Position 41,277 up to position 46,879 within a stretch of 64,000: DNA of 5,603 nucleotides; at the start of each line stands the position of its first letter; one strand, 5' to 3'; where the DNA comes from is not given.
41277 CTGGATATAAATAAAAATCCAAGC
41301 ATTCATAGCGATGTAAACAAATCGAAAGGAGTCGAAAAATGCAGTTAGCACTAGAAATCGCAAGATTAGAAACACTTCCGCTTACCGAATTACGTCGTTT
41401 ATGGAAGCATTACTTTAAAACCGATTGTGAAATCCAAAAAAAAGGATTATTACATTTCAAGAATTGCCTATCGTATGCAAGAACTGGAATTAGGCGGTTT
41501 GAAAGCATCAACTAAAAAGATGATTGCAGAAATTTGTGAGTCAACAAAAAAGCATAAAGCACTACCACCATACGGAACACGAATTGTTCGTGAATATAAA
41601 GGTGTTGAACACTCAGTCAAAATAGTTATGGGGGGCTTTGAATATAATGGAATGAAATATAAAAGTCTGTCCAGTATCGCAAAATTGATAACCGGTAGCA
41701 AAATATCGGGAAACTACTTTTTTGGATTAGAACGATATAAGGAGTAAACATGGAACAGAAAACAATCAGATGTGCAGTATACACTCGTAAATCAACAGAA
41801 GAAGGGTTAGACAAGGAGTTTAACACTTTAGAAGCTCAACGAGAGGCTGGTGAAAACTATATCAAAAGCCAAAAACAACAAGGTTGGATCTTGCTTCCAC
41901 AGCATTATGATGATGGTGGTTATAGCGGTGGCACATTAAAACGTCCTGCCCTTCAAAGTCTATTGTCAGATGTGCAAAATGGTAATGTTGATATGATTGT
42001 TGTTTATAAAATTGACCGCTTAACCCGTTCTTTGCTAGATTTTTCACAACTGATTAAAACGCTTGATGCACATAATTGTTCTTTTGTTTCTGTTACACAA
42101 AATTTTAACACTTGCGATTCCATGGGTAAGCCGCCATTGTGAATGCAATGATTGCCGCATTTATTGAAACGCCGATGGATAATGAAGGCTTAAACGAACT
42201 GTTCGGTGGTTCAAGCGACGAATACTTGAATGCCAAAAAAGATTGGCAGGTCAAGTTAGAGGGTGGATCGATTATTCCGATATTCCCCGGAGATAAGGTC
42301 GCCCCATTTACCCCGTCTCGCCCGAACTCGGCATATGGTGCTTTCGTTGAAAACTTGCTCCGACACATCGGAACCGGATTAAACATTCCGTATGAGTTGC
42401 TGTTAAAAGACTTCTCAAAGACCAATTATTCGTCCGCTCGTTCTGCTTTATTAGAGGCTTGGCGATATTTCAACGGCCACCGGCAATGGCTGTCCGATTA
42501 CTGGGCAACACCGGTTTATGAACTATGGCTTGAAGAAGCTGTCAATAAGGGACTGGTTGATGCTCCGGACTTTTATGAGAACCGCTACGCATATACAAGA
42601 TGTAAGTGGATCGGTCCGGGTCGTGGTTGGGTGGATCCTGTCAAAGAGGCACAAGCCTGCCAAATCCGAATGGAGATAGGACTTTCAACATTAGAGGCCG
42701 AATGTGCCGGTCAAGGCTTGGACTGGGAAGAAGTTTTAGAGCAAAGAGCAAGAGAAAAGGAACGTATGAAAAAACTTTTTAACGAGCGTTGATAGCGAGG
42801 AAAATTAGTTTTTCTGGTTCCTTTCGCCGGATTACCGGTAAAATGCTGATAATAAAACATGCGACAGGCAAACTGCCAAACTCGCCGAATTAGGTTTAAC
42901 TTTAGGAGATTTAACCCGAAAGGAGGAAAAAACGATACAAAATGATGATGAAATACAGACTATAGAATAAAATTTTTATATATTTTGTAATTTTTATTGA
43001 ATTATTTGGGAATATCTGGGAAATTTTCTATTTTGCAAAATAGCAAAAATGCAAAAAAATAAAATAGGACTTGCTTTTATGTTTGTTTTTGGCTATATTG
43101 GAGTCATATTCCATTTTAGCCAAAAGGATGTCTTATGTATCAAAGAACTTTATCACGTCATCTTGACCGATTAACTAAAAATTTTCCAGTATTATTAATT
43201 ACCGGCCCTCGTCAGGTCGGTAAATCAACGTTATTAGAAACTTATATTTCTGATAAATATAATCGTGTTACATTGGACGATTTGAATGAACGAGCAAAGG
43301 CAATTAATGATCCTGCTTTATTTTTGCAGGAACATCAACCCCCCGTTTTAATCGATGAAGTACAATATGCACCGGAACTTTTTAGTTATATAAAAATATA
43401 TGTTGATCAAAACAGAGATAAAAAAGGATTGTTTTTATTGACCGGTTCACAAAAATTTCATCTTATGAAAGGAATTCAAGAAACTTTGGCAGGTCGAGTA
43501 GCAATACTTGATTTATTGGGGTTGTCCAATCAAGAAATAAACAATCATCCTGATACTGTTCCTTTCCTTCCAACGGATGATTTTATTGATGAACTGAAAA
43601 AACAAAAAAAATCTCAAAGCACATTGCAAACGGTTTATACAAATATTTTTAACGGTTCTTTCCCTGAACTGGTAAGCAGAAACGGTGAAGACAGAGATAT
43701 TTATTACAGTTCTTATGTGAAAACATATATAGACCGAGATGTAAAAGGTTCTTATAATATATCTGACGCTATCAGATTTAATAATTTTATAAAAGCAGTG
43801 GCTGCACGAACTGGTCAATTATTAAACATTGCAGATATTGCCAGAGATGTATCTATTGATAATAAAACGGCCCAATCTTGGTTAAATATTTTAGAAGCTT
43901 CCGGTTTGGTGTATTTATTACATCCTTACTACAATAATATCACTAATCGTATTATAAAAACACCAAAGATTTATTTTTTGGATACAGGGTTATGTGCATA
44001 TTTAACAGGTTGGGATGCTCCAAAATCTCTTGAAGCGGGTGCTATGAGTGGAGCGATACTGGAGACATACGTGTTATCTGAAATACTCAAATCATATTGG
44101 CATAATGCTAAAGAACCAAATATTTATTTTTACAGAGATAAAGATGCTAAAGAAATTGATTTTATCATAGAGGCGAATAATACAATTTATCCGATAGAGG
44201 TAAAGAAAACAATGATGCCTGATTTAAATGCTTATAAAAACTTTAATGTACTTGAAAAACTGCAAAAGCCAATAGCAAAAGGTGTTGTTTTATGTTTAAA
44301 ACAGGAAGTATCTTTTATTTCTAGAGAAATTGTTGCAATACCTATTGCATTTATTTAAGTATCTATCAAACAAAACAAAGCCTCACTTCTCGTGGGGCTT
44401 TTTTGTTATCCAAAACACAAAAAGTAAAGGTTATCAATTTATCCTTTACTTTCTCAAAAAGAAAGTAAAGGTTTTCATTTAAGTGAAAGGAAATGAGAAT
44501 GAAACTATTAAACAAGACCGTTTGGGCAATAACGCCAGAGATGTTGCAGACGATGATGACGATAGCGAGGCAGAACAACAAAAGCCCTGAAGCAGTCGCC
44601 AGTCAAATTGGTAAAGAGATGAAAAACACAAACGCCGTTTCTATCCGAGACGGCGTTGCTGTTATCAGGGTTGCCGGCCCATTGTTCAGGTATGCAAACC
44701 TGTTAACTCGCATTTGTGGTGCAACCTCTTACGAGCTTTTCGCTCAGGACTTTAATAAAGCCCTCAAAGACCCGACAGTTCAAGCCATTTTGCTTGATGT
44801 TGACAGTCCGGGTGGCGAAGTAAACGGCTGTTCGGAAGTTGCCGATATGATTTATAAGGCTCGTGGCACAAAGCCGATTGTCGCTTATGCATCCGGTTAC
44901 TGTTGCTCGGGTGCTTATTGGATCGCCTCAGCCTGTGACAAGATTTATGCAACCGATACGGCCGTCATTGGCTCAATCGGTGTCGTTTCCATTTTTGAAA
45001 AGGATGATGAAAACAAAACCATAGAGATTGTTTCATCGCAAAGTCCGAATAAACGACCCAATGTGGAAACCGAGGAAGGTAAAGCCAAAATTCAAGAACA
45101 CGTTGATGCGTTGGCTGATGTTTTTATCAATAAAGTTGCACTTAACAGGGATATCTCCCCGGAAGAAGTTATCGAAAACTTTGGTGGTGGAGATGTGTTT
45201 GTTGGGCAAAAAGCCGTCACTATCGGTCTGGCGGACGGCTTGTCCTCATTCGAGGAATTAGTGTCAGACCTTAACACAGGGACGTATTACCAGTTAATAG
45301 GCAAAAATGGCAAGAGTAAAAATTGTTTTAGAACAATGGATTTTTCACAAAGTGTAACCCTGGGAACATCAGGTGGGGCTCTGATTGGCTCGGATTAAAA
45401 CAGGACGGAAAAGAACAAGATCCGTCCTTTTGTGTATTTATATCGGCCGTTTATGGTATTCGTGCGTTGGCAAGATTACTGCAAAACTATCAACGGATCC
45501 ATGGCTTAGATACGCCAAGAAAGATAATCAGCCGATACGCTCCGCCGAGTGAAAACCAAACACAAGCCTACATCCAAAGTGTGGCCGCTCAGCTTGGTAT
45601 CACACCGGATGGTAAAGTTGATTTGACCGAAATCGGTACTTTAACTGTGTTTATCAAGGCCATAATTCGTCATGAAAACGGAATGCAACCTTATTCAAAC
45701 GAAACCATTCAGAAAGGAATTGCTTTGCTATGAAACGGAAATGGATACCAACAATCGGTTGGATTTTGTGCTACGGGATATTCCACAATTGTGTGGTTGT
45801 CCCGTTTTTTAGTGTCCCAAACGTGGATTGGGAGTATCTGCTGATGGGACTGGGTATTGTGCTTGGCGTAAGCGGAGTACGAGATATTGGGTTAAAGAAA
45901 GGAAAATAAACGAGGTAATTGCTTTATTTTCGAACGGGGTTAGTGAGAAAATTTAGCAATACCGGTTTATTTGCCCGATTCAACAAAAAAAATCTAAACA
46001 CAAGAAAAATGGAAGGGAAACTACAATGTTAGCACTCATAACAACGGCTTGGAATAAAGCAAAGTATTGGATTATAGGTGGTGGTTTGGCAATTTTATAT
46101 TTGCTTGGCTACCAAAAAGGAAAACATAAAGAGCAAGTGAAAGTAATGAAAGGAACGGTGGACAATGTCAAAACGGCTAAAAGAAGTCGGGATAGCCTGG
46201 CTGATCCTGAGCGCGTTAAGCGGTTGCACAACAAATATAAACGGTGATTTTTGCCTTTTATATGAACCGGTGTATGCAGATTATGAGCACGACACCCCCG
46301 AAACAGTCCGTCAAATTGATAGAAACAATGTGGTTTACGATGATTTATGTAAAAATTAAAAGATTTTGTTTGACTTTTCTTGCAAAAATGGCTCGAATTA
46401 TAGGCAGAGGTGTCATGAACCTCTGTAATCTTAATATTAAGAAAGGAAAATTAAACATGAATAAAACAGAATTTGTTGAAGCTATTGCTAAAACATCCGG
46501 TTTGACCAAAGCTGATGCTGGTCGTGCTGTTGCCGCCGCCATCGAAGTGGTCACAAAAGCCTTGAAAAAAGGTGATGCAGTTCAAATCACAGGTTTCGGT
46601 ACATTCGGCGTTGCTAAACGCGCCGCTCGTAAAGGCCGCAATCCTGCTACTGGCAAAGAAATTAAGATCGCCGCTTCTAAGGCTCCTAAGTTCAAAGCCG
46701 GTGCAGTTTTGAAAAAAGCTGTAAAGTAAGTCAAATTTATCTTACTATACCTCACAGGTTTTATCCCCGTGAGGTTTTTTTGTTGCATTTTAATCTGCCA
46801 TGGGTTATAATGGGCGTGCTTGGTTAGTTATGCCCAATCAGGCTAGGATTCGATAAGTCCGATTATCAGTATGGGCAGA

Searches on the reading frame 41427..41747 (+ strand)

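Call 25: search_protein_families(library=pfam, proteins=[window:41427-41747:+], max_evalue=0.001)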
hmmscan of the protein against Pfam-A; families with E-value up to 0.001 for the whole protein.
window:41427-41747:+ (106 aa): 1 family
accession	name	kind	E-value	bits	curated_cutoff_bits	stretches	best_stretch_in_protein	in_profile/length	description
PF11149.13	DUF2924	-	7.6e-30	104.4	31.2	1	3-101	29-134/135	Protein of unknown function (DUF2924)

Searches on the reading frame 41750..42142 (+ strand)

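Call 25: search_protein_families(library=pfam, proteins=[window:41750-42142:+], max_evalue=0.001)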
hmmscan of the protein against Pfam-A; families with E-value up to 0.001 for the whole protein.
window:41750-42142:+ (130 aa): 1 family
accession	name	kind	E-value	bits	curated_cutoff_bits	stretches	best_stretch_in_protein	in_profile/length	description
PF00239.26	Resolvase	-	1.3e-26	93.9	23.3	1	9-127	2-111/145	Resolvase, N terminal domain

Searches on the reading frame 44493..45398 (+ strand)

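Call 7: search_protein_families(library=pfam, proteins=[window:44493-45398:+], max_evalue=0.01)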
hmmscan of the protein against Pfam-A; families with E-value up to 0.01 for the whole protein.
window:44493-45398:+ (301 aa): 4 families
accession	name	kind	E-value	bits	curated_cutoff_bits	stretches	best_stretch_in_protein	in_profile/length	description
PF01343.23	Peptidase_S49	-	2.3e-25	89.8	24.9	2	126-166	6-46/154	Peptidase family S49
PF25145.1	NfeD1b_N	-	2.1e-09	37.7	40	1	88-166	24-99/189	NfeD1b, N-terminal domain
PF00574.28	CLP_protease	-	0.0022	18.3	20.2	1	97-151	47-99/182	Clp protease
PF00378.25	ECH_1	-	0.0035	17.1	27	0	125-160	87-122/251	Enoyl-CoA hydratase/isomerase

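Call 18: search_protein_families(library=phrogs, proteins=[window:44493-45398:+], max_evalue=0.001)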
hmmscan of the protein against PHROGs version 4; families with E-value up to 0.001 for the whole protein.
window:44493-45398:+ (301 aa): 8 families
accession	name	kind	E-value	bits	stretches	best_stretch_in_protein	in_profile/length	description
phrog_53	-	head and packaging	2.1e-80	272.6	1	4-278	13-306/583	head maturation protease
phrog_4759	-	unknown function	1.6e-23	84.5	1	18-167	39-194/209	-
phrog_33023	-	unknown function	8.6e-19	68.6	1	52-261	65-285/507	-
phrog_24209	-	unknown function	4.2e-10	40.4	1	87-124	11-48/49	-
phrog_94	-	head and packaging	2.2e-08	35.1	1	84-158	105-177/622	head maturation protease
phrog_1827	-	other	2.6e-05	24.6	1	98-158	54-112/202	ATP-dependent protease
phrog_2976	-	head and packaging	0.00032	21.5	0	83-155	37-108/394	head maturation protease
phrog_21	-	head and packaging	0.00058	18.7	0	95-163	593-663/1362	portal protein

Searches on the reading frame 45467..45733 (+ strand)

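Call 7: search_protein_families(library=pfam, proteins=[window:45467-45733:+], max_evalue=0.01)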
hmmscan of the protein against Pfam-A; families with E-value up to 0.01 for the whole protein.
window:45467-45733:+ (88 aa): 0 families

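Call 18: search_protein_families(library=phrogs, proteins=[window:45467-45733:+], max_evalue=0.001)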
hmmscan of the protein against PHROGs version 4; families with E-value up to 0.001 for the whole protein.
window:45467-45733:+ (88 aa): 5 families
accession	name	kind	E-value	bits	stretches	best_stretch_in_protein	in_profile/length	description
phrog_873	-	head and packaging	4.9e-33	115.6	1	1-86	400-485/1277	endolysin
phrog_2276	-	tail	1.8e-17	64.3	1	1-85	526-611/673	tail length tape measure protein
phrog_992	-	head and packaging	1.4e-13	51.4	1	8-84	212-286/764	head protein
phrog_7182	-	other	1.7e-13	50.7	1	14-84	723-793/1228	tail injection transglycosylase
phrog_7694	-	unknown function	1.9e-07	31.3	1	12-74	556-619/675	-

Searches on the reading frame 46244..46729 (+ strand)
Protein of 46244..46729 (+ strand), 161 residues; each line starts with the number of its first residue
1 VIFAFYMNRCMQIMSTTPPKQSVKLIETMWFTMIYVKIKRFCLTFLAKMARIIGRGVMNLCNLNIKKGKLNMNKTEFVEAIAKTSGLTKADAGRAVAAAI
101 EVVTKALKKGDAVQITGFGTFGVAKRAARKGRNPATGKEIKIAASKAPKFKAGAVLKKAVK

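Call 7: search_protein_families(library=pfam, proteins=[window:46244-46729:+], max_evalue=0.01)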
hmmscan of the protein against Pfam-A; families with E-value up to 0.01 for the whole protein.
window:46244-46729:+ (161 aa): 4 families
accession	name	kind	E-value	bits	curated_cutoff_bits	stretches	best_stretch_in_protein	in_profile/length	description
PF00216.26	Bac_DNA_binding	-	8.2e-32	109.8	22.4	1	72-161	1-90/90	Bacterial DNA-binding protein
PF18291.6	HU-HIG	-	4.4e-07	30.4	26.2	1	71-130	31-89/125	HU domain fused to wHTH, Ig, or Glycine-rich motif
PF14908.11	HU-CCDC81_euk_1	-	0.0038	17.7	26.1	1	87-126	19-58/89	CCDC81 eukaryotic HU domain 1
PF10025.14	DUF2267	-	0.0054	17.4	29.8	1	67-115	64-111/122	Uncharacterized conserved protein (DUF2267)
